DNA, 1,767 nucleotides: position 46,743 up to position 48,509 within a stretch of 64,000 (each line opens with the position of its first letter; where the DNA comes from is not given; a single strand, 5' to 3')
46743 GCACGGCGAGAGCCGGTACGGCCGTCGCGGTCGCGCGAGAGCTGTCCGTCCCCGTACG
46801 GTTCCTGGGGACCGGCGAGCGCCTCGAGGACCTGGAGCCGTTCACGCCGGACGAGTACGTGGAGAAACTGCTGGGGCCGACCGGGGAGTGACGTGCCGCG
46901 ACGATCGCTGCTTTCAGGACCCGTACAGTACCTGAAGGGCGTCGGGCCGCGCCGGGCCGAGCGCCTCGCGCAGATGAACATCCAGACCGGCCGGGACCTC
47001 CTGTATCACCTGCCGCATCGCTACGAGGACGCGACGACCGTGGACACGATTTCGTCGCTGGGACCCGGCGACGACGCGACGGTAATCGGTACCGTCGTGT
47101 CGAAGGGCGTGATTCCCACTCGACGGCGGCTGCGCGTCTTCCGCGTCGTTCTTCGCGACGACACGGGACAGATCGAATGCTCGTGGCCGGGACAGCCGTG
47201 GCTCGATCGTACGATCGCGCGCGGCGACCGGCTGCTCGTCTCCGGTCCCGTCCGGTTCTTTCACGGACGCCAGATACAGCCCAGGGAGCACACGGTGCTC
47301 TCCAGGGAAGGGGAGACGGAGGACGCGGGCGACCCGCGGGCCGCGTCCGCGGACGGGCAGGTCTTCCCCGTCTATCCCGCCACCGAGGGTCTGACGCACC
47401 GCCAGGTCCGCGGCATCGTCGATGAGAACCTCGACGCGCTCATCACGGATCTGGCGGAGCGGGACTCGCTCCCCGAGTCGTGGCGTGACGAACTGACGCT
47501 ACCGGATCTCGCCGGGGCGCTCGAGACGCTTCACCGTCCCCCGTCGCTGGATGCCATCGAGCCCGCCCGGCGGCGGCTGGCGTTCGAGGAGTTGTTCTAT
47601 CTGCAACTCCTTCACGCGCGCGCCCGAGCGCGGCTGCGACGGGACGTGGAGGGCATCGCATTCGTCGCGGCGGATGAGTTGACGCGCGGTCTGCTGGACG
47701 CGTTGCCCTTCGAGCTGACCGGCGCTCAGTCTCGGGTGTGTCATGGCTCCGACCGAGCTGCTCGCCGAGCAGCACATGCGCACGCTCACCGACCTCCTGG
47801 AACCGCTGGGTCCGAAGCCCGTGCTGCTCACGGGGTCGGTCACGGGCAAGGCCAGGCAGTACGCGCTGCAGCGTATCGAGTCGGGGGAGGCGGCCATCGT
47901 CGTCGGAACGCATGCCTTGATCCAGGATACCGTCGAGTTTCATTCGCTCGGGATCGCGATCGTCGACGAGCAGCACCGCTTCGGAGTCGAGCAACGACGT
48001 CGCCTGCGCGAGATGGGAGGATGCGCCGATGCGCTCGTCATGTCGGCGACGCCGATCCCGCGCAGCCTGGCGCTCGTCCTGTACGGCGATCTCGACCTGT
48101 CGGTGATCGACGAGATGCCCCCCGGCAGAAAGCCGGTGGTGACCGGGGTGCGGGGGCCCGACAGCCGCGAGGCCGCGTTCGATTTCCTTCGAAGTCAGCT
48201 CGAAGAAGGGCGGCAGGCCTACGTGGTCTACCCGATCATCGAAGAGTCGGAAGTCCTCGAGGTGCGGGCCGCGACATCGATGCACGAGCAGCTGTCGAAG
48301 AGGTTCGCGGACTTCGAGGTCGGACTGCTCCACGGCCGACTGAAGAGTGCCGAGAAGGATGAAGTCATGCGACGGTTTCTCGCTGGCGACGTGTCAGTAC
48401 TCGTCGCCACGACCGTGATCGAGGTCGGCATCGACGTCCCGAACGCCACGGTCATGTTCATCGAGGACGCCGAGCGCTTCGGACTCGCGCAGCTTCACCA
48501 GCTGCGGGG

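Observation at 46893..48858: recG lacks helicase motif I and changes frame: pseudogene or assembly error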

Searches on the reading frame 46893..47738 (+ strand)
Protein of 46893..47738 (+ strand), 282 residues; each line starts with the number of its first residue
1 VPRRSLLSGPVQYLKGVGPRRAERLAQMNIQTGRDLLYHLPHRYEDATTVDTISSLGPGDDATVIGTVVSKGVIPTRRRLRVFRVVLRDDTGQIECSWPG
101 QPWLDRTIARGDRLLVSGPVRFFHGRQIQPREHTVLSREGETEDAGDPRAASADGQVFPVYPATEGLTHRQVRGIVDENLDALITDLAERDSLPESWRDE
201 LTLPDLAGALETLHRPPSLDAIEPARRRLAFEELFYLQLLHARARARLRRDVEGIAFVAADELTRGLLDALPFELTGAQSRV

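Call 3: search_protein_families(library=pfam, proteins=[window:46893-47731:+], max_evalue=0.01)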
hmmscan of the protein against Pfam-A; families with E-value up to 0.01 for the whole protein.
window:46893-47731:+ (279 aa): 2 families
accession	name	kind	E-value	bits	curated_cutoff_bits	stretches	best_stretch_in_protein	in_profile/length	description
PF17191.10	RecG_wedge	-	2.9e-20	72.9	23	1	10-181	1-160/162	RecG wedge domain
PF01336.31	tRNA_anti-codon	-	1.1e-07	32.2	27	1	63-129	2-68/75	OB-fold nucleic acid binding domain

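Call 4: search_protein_families(library=ncbifam, proteins=[window:46893-47731:+], max_evalue=0.001)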
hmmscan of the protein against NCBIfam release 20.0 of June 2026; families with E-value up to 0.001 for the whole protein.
window:46893-47731:+ (279 aa): 8 families
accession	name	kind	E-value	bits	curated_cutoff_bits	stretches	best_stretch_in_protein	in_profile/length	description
NF008168.0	PRK10917.2-2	equivalog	9.7e-55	186.2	718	1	4-279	106-370/795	ATP-dependent DNA helicase RecG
NF008165.0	PRK10917.1-3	equivalog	4.2e-46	157.7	711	1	7-279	6-269/692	ATP-dependent DNA helicase RecG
NF008170.0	PRK10917.2-4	equivalog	5.5e-38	130.4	975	1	7-279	129-405/826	ATP-dependent DNA helicase RecG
NF008163.0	PRK10917.1-1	equivalog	2.8e-37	128.4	796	1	4-279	4-273/692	ATP-dependent DNA helicase RecG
NF008164.0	PRK10917.1-2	equivalog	4.8e-33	114.4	785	1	9-279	13-281/704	ATP-dependent DNA helicase RecG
NF008167.0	PRK10917.2-1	equivalog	2.9e-32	111.7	995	1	17-279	12-289/744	ATP-dependent DNA helicase RecG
TIGR00643.1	recG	equivalog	3.8e-32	111.8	659.4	1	29-279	2-240/629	ATP-dependent DNA helicase RecG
NF008166.0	PRK10917.1-4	equivalog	5.8e-28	97.4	864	1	21-279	23-281/705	ATP-dependent DNA helicase RecG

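Call 48: search_solved_structures(query=window:46893-47738:+, max_evalue=0.00001)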
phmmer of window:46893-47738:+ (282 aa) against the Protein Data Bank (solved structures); distinct sequences matched with E-value up to 0.00001: 2.
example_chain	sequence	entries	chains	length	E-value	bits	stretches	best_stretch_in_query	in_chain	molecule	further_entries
1gm5_A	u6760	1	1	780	1.4e-29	106.8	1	7-281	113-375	RECG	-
9wm0_A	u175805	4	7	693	4e-27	98.7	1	4-282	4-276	ATP-dependent DNA helicase RecG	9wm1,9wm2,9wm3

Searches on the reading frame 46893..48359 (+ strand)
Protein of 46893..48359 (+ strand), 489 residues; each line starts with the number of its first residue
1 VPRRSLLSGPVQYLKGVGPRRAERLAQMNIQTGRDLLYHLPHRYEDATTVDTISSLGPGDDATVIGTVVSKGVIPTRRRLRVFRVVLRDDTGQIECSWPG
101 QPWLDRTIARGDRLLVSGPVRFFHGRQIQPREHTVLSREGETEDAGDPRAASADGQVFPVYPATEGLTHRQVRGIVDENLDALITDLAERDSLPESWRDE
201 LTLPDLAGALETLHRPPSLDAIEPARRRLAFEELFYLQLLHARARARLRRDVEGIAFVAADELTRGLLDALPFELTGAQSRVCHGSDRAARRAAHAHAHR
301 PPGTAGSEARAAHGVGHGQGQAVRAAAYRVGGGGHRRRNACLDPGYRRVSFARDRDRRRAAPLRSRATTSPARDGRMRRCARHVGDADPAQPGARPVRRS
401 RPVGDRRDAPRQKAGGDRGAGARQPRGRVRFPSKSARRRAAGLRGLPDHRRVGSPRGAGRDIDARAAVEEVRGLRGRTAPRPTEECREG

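Call 13: find_encoding_contigs(protein=window:46893-48359:+, flank=6000, max_places=10)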
Protein window:46893-48359:+ (489 aa): no gene with exactly this product is on record in the collection.
